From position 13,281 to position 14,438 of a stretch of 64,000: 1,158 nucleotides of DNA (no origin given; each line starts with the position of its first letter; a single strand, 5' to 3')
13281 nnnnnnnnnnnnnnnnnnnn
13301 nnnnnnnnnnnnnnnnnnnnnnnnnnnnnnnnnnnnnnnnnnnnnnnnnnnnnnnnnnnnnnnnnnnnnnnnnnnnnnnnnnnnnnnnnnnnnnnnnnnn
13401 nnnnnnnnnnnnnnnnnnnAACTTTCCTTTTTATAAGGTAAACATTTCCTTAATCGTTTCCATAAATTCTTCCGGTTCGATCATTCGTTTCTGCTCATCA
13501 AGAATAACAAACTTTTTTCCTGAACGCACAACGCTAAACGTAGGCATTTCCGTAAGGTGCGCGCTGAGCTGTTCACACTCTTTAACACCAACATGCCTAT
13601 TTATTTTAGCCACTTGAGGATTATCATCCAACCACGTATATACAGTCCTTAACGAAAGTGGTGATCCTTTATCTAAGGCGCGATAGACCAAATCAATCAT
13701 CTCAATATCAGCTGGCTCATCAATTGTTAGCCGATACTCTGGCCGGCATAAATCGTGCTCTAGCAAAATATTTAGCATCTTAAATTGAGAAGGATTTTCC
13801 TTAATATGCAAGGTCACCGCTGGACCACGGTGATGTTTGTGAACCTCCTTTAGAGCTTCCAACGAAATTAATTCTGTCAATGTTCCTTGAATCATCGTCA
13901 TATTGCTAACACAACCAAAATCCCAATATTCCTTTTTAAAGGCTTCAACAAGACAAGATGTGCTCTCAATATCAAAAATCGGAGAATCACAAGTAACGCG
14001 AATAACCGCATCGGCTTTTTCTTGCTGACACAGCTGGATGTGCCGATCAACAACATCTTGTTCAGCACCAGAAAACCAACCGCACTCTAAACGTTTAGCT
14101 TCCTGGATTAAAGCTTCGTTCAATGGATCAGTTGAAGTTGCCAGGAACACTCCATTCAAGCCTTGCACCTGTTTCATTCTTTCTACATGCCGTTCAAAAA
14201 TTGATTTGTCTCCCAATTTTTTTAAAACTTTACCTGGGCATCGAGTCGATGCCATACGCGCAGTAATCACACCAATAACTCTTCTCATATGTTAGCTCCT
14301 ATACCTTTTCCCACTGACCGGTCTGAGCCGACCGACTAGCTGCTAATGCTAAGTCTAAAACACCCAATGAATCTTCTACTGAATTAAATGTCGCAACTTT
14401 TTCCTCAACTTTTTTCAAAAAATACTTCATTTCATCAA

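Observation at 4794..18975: Pseudaminic-acid-type nonulosonate pathway embedded in an unusually elaborate tailoring set (B12-radical-SAM, ATP-grasp, PIG-L deacetylase + formyltransferase, class-III aminotransferase, Gfo/Idh/MocA, two MTases)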

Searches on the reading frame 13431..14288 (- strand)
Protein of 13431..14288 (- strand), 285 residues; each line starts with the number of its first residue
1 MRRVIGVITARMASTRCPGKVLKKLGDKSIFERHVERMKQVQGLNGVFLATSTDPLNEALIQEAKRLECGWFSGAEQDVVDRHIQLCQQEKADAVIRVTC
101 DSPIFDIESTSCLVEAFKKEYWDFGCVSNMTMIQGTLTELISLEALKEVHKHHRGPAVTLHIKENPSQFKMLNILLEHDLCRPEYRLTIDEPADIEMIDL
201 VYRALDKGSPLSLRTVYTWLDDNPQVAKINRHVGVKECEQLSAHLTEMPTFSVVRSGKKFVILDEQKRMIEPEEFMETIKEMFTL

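Call 5: search_protein_families(library=pfam, proteins=[window:13431-14288:-])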
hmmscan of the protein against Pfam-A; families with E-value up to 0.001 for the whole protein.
window:13431-14288:- (285 aa): 1 family
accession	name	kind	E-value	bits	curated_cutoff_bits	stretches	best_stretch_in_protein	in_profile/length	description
PF02348.25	CTP_transf_3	-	2.5e-17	63.8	22.6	1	5-198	1-202/217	Cytidylyltransferase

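Call 7: search_protein_families(library=ncbifam, proteins=[window:13431-14288:-], max_evalue=0.00001)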
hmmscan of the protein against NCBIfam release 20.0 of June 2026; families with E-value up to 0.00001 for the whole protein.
window:13431-14288:- (285 aa): 4 families
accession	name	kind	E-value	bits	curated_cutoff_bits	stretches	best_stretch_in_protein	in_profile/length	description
NF003952.0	PRK05450.1-5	subfamily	3.9e-15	55.7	193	1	3-136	2-133/250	3-deoxy-manno-octulosonate cytidylyltransferase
NF009905.0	PRK13368.1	subfamily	1.2e-14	54.3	255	1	3-120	2-117/243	3-deoxy-manno-octulosonate cytidylyltransferase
NF003950.0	PRK05450.1-3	subfamily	3.5e-11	42.9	234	1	4-126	3-125/248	3-deoxy-manno-octulosonate cytidylyltransferase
NF003948.0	PRK05450.1-1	equivalog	1.5e-07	30.9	281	1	4-126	6-129/248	3-deoxy-manno-octulosonate cytidylyltransferase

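Call 20: search_solved_structures(query=window:13431-14288:-, max_evalue=0.01, show_alignments=1)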
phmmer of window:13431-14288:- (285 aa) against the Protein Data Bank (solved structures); distinct sequences matched with E-value up to 0.01: 4.
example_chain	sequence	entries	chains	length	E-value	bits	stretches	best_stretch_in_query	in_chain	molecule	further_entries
6oew_A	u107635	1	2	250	4.6e-16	62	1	7-198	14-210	Cytidylyltransferase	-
1gq9_A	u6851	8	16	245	8.2e-05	25.1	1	4-115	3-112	3-DEOXY-MANNO-OCTULOSONATE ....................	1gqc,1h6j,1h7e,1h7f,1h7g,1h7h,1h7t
4fcu_A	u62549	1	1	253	0.00084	21.8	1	7-106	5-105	3-deoxy-manno-octulosonate cytidylyltransferase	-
3pol_A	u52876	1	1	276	0.00097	21.6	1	7-106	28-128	3-deoxy-manno-octulosonate cytidylyltransferase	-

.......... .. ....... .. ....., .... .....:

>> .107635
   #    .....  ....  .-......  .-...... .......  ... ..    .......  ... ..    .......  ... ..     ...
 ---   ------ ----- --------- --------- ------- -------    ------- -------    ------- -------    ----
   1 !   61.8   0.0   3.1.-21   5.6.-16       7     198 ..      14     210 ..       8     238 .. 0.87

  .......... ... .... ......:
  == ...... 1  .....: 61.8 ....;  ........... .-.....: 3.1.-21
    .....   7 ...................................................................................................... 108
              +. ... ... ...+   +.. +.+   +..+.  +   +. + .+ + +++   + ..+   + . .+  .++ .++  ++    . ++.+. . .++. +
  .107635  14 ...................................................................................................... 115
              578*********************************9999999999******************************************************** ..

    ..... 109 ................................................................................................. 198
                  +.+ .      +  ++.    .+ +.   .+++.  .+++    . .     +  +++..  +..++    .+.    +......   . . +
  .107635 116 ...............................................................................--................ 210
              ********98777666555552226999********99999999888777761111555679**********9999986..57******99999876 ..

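Call 29: search_protein_families(library=ncbifam, proteins=[window:13431-14288:-], max_evalue=5)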
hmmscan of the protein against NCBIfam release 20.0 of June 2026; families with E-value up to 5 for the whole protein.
window:13431-14288:- (285 aa): 7 families
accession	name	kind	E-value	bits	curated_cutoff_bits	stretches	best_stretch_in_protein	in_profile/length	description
NF003952.0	PRK05450.1-5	subfamily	3.9e-15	55.7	193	1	3-136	2-133/250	3-deoxy-manno-octulosonate cytidylyltransferase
NF009905.0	PRK13368.1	subfamily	1.2e-14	54.3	255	1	3-120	2-117/243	3-deoxy-manno-octulosonate cytidylyltransferase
NF003950.0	PRK05450.1-3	subfamily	3.5e-11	42.9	234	1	4-126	3-125/248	3-deoxy-manno-octulosonate cytidylyltransferase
NF003948.0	PRK05450.1-1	equivalog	1.5e-07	30.9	281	1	4-126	6-129/248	3-deoxy-manno-octulosonate cytidylyltransferase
TIGR04321.1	spiroSPASM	subfamily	0.00025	19.9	250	1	24-218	20-205/510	spiro-SPASM protein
TIGR00466.1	kdsB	equivalog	0.0033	16.9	155.2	1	7-109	6-108/241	3-deoxy-manno-octulosonate cytidylyltransferase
TIGR01173.1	glmU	equivalog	0.12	11.1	366.85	1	11-120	13-120/452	bifunctional UDP-N-acetylglucosamine diphosphorylase/glucosamine-1-phosphate N-acetyltransferase GlmU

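Call 63: find_homologous_proteins(query=window:13431-14288:-, max_evalue=1e-10)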
Query window:13431-14288:- (285 aa): 260 proteins with E <= 1e-10 among 873 candidates; the best 120 are listed.
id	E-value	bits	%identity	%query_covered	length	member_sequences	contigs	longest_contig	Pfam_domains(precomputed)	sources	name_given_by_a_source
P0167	8.1e-189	643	100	100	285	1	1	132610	PF02348.26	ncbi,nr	ncbi:MAG: hypothetical protein GY858_03020 [Candidatus Omnitrophica bacterium]|nr:hypothetical prote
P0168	1.5e-154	531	82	100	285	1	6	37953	PF02348.26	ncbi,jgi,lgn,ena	-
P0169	2.5e-128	445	70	99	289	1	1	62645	PF02348.26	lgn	-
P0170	5.6e-128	444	70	99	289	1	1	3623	PF02348.26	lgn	-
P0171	7.6e-128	443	69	99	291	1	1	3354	PF02348.26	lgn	-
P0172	2.9e-127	442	70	99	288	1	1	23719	PF02348.26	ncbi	ncbi:MAG: hypothetical protein ABH952_03410 [Candidatus Omnitrophota bacterium]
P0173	5.2e-127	441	69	99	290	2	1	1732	PF02348.26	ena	-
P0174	9.6e-127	440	70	99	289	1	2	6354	PF02348.26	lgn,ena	-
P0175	1.1e-126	440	67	99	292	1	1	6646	PF02348.26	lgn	-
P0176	1.3e-126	439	69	99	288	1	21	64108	PF02348.26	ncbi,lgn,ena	-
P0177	2.3e-126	439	69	99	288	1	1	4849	PF02348.26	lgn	-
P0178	4.0e-126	438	69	99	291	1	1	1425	PF12804.14,PF02348.26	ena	-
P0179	4.7e-126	438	70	99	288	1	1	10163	PF02348.26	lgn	-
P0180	1.5e-125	436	68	99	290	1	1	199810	PF02348.26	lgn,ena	-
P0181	1.8e-125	436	69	99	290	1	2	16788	PF02348.26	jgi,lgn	jgi:spore coat polysaccharide biosynthesis protein SpsF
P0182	2.6e-125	435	68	99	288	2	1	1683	PF02348.26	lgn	-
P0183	3.4e-125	435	69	99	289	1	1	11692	PF02348.26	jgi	jgi:spore coat polysaccharide biosynthesis protein SpsF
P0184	4.5e-125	434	68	99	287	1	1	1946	PF02348.26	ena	-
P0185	6.2e-125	434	68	99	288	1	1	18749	PF02348.26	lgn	-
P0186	7.7e-125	434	68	99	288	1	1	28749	PF02348.26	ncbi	-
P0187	8.6e-125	433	67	99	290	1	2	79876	PF02348.26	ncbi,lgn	-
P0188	1.6e-124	433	69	99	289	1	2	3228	PF02348.26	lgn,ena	-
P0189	1.6e-124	433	68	99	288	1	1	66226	PF02348.26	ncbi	-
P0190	1.8e-124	432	68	99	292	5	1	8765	PF02348.26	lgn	-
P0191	1.9e-124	432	69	99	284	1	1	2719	PF02348.26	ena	-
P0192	2.3e-124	432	68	99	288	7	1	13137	PF02348.26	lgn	-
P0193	2.8e-124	432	67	99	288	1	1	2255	PF02348.26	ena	-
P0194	2.8e-124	432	68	99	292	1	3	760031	PF02348.26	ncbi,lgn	-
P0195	2.9e-124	432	67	99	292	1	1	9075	PF02348.26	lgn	-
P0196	3.2e-124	432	67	99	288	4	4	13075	PF02348.26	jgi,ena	-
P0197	3.3e-124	432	67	99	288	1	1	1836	PF02348.26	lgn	-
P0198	4.3e-124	431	67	99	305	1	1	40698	PF02348.26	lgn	-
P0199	4.4e-124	431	68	99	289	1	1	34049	PF02348.26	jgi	-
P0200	4.7e-124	431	66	99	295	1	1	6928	PF02348.26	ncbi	-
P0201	6.1e-124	431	68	99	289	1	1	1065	PF02348.26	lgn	-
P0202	1.1e-123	430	66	99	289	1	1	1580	PF02348.26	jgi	jgi:spore coat polysaccharide biosynthesis protein SpsF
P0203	1.5e-123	429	67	99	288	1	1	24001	PF02348.26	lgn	-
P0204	1.8e-123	429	67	99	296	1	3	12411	PF02348.26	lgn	-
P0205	2.1e-123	429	67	99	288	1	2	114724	PF02348.26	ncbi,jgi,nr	ncbi:MAG: hypothetical protein C4560_00430 [Nitrospiraceae bacterium]|nr:MAG: hypothetical protein C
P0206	2.6e-123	429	67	99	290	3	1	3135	PF02348.26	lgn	-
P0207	3.0e-123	428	66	99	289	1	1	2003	PF02348.26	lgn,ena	-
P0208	5.2e-123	428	69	99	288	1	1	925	PF02348.26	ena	-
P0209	5.4e-123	428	67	99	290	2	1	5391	PF02348.26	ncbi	-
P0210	5.6e-123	427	69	99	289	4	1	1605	PF02348.26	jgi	-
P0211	5.8e-123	427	67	99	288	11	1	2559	PF02348.26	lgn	-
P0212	7.0e-123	427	67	99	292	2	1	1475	PF12804.14,PF02348.26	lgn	-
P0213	8.4e-123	427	68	99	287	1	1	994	PF02348.26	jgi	-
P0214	9.9e-123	427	67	99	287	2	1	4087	PF12804.14,PF02348.26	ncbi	-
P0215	1.1e-122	427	67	99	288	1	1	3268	PF02348.26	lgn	-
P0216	1.1e-122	427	67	99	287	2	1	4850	PF02348.26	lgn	-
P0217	1.1e-122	426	69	99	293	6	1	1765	PF02348.26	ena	-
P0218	1.3e-122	426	67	99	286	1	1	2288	PF02348.26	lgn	-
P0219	1.3e-122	426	67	99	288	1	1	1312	PF02348.26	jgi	jgi:spore coat polysaccharide biosynthesis protein SpsF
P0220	1.7e-122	426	67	99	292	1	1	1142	PF02348.26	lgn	-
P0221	1.8e-122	426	68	99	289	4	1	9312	PF02348.26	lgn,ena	-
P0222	2.1e-122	426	67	99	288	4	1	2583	PF02348.26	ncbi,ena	-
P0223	3.3e-122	425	67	99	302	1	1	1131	PF02348.26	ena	-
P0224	3.9e-122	425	67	100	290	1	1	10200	PF02348.26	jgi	-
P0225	4.5e-122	425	67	99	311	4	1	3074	PF02348.26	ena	-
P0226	5.3e-122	424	64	99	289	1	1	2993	PF02348.26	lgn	-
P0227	6.6e-122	424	66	99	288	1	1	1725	PF02348.26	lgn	-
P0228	7.1e-122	424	67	99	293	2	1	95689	PF02348.26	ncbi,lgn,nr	ncbi:MAG: hypothetical protein JW782_00940 [Candidatus Saganbacteria bacterium]|nr:hypothetical prot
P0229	7.8e-122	424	67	99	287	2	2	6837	PF02348.26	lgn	-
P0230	8.1e-122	424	65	99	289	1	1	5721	PF02348.26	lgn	-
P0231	8.2e-122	424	69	99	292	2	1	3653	PF12804.14,PF02348.26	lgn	-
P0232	1.0e-121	423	69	99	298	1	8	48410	PF02348.26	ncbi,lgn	-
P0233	1.2e-121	423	66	99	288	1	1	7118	PF02348.26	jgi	jgi:spore coat polysaccharide biosynthesis protein SpsF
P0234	1.4e-121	423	66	99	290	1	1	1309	PF02348.26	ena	-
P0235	1.9e-121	422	67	99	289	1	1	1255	PF02348.26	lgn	-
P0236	2.2e-121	422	66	99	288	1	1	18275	PF02348.26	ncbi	-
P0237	2.5e-121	422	68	99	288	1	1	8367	PF02348.26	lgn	-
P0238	2.6e-121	422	68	99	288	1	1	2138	PF02348.26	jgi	jgi:spore coat polysaccharide biosynthesis protein SpsF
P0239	3.4e-121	422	65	99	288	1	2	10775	PF02348.26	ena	-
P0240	3.5e-121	422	65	99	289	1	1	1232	PF12804.14,PF02348.26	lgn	-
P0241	4.9e-121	421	65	99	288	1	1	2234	PF02348.26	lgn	-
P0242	6.2e-121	421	65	99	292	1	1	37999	PF02348.26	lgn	-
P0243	6.8e-121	421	66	99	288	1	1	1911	PF02348.26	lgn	-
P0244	8.7e-121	420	67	99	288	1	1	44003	PF02348.26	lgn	-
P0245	1.1e-120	420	68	98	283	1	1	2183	PF02348.26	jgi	-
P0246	1.1e-120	420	66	99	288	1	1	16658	PF02348.26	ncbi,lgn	ncbi:MAG: cytidylyltransferase domain-containing protein [Candidatus Scalindua sp.]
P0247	1.3e-120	420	66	99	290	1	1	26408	PF02348.26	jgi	jgi:spore coat polysaccharide biosynthesis protein SpsF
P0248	1.3e-120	420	66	99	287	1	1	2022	PF02348.26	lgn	-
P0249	1.7e-120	419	67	99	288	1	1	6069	PF02348.26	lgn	-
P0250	1.7e-120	419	65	99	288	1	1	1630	PF02348.26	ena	-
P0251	3.8e-120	418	67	99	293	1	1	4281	PF02348.26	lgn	-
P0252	6.5e-120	417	65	99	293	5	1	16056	PF02348.26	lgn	-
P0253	7.3e-120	417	66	99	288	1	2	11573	PF02348.26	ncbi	-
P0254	1.0e-119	417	67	99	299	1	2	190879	PF02348.26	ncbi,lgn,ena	-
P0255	1.1e-119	417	65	99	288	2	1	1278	PF02348.26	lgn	-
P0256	1.3e-119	416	66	99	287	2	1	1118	PF02348.26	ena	-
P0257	1.6e-119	416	65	99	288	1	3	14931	PF02348.26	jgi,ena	-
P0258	1.6e-119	416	66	99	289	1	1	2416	PF02348.26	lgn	-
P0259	2.3e-119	416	63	99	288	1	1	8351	PF02348.26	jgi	jgi:spore coat polysaccharide biosynthesis protein SpsF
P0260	2.3e-119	416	66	99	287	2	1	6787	PF02348.26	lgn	-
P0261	2.5e-119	416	66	99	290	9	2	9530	PF12804.14,PF02348.26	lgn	-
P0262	2.6e-119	415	66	99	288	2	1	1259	PF02348.26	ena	-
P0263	2.9e-119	415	66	99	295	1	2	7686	PF02348.26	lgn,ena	-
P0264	3.9e-119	415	64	99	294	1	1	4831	PF02348.26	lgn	-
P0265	4.9e-119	415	66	99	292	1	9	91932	PF02348.26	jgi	-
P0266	5.9e-119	414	65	99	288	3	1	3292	PF02348.26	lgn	-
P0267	6.3e-119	414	65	99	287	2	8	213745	PF02348.26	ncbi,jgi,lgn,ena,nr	ncbi:MAG: hypothetical protein M1147_00970 [Nitrospirae bacterium]|nr:hypothetical protein [Nitrospi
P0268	7.5e-119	414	66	99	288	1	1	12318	PF02348.26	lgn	-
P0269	1.2e-118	413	66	99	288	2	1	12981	PF02348.26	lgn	-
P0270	1.3e-118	413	64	100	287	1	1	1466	PF02348.26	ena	-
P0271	1.1e-117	410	65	99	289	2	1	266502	PF02348.26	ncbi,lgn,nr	ncbi:MAG: hypothetical protein HZB82_08635 [Deltaproteobacteria bacterium]|nr:hypothetical protein [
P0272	1.1e-117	410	65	99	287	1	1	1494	PF02348.26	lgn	-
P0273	1.2e-117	410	66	99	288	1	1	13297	PF02348.26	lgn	-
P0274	1.9e-117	409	66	99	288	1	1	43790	PF02348.26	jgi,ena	-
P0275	2.0e-117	409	65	98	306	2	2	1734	PF02348.26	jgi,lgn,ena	-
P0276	2.7e-117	409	62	99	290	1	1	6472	PF02348.26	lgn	-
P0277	4.4e-117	408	64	99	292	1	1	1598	PF02348.26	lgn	-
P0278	1.1e-116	407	64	99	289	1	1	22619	PF02348.26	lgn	-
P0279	1.1e-116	407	64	99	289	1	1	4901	PF02348.26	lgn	-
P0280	1.6e-116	406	64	99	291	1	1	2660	PF02348.26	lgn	-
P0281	2.0e-116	406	64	99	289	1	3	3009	PF02348.26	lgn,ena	-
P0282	2.8e-116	406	65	99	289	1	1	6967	PF02348.26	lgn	-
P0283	3.5e-116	405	61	100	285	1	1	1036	PF02348.26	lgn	-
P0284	5.5e-116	405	65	99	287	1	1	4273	PF02348.26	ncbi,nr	ncbi:MAG: hypothetical protein M8353_09850 [ANME-2 cluster archaeon]|nr:hypothetical protein [ANME-2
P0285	1.1e-115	404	63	99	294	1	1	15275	PF02348.26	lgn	-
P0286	2.5e-115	402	63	99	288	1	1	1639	PF02348.26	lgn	-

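Call 64: find_encoding_contigs(protein=P0205, flank=8000, max_places=1)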
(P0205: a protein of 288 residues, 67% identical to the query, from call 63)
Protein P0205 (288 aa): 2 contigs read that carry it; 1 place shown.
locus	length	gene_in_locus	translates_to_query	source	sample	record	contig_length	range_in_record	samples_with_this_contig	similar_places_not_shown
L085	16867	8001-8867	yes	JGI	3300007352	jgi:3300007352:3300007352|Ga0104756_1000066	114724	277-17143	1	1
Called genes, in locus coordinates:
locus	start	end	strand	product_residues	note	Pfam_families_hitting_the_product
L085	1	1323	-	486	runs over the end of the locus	PF00478:IMPDH, PF00571:CBS, PF03060:NMO, PF01070:FMN_dh (weak)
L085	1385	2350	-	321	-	PF13623:SurA_N_2, PF13624:SurA_N_3, PF09312:SurA_N, PF13145:Rotamase_2, PF13616:Rotamase_3, PF00639:Rotamase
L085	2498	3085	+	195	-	PF13412:HTH_24, PF22674:C2185-like_N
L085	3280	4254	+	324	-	PF01073:3Beta_HSD, PF01370:Epimerase, PF02719:Polysacc_synt_2, PF04321:RmlD_sub_bind (weak), PF07993:NAD_binding_4 (faint), PF13460:NAD_binding_10 (weak), PF16363:GDP_Man_Dehyd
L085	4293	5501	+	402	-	PF01041:DegT_DnrJ_EryC1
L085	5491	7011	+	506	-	PF02310:B12-binding, PF04055:Radical_SAM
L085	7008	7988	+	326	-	PF01408:GFO_IDH_MocA, PF22725:GFO_IDH_MocA_C3, PF02894:GFO_IDH_MocA_C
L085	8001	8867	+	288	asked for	PF02348:CTP_transf_3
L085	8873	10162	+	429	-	PF00202:Aminotran_3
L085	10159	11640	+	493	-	PF04101:Glyco_tran_28_C (weak), PF13302:Acetyltransf_3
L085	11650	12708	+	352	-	PF03102:NeuB, PF08666:SAF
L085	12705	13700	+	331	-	PF21360:PylC-like_N, PF13535:ATP-grasp_4 (faint), PF02655:ATP-grasp_3, PF07478:Dala_Dala_lig_C (weak), PF02786:CPSase_L_D2 (faint), PF15632:ATPgrasp_Ter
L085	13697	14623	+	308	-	PF01073:3Beta_HSD, PF01370:Epimerase, PF02719:Polysacc_synt_2 (weak), PF04321:RmlD_sub_bind, PF07993:NAD_binding_4 (faint), PF16363:GDP_Man_Dehyd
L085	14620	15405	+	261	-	PF00459:Inositol_P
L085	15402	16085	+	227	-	PF02585:PIG-L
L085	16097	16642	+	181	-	PF13302:Acetyltransf_3, PF00583:Acetyltransf_1, PF13420:Acetyltransf_4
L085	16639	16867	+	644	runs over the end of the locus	-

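Call 65: find_encoding_contigs(protein=P0187, flank=8000, max_places=1)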
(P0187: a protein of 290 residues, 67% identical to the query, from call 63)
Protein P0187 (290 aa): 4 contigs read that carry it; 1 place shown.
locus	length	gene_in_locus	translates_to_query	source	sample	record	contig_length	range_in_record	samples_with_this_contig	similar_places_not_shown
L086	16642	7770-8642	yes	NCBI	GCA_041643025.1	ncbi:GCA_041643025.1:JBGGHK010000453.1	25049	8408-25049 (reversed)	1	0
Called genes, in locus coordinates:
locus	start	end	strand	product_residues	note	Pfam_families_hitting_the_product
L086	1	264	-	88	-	?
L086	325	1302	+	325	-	PF13439:Glyco_transf_4 (weak), PF00534:Glycos_transf_1, PF13692:Glyco_trans_1_4, PF13524:Glyco_trans_1_2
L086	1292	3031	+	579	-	PF04932:Wzy_C (weak)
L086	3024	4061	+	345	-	PF00106:adh_short (weak), PF01073:3Beta_HSD, PF01370:Epimerase, PF02719:Polysacc_synt_2, PF04321:RmlD_sub_bind, PF05368:NmrA (weak), PF08659:KR (weak), PF16363:GDP_Man_Dehyd, +2 more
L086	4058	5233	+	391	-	PF00155:Aminotran_1_2 (weak), PF01041:DegT_DnrJ_EryC1, PF01212:Beta_elim_lyase (weak)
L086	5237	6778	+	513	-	PF02310:B12-binding, PF19864:Radical_SAM_N2 (faint), PF04055:Radical_SAM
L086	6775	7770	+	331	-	PF01408:GFO_IDH_MocA, PF02894:GFO_IDH_MocA_C, PF22725:GFO_IDH_MocA_C3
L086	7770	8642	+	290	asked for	PF02348:CTP_transf_3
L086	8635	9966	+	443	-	PF00202:Aminotran_3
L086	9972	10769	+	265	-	PF01261:AP_endonuc_2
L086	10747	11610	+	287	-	PF04321:RmlD_sub_bind, PF01073:3Beta_HSD (weak), PF01370:Epimerase, PF13460:NAD_binding_10 (weak), PF16363:GDP_Man_Dehyd, PF07993:NAD_binding_4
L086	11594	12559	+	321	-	PF05219:DREV, PF13489:Methyltransf_23, PF08241:Methyltransf_11 (weak), PF08242:Methyltransf_12, PF13649:Methyltransf_25 (weak)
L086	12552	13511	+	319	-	PF21360:PylC-like_N, PF02655:ATP-grasp_3, PF15632:ATPgrasp_Ter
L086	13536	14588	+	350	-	PF03102:NeuB, PF08666:SAF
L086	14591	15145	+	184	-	PF13302:Acetyltransf_3, PF13420:Acetyltransf_4, PF00583:Acetyltransf_1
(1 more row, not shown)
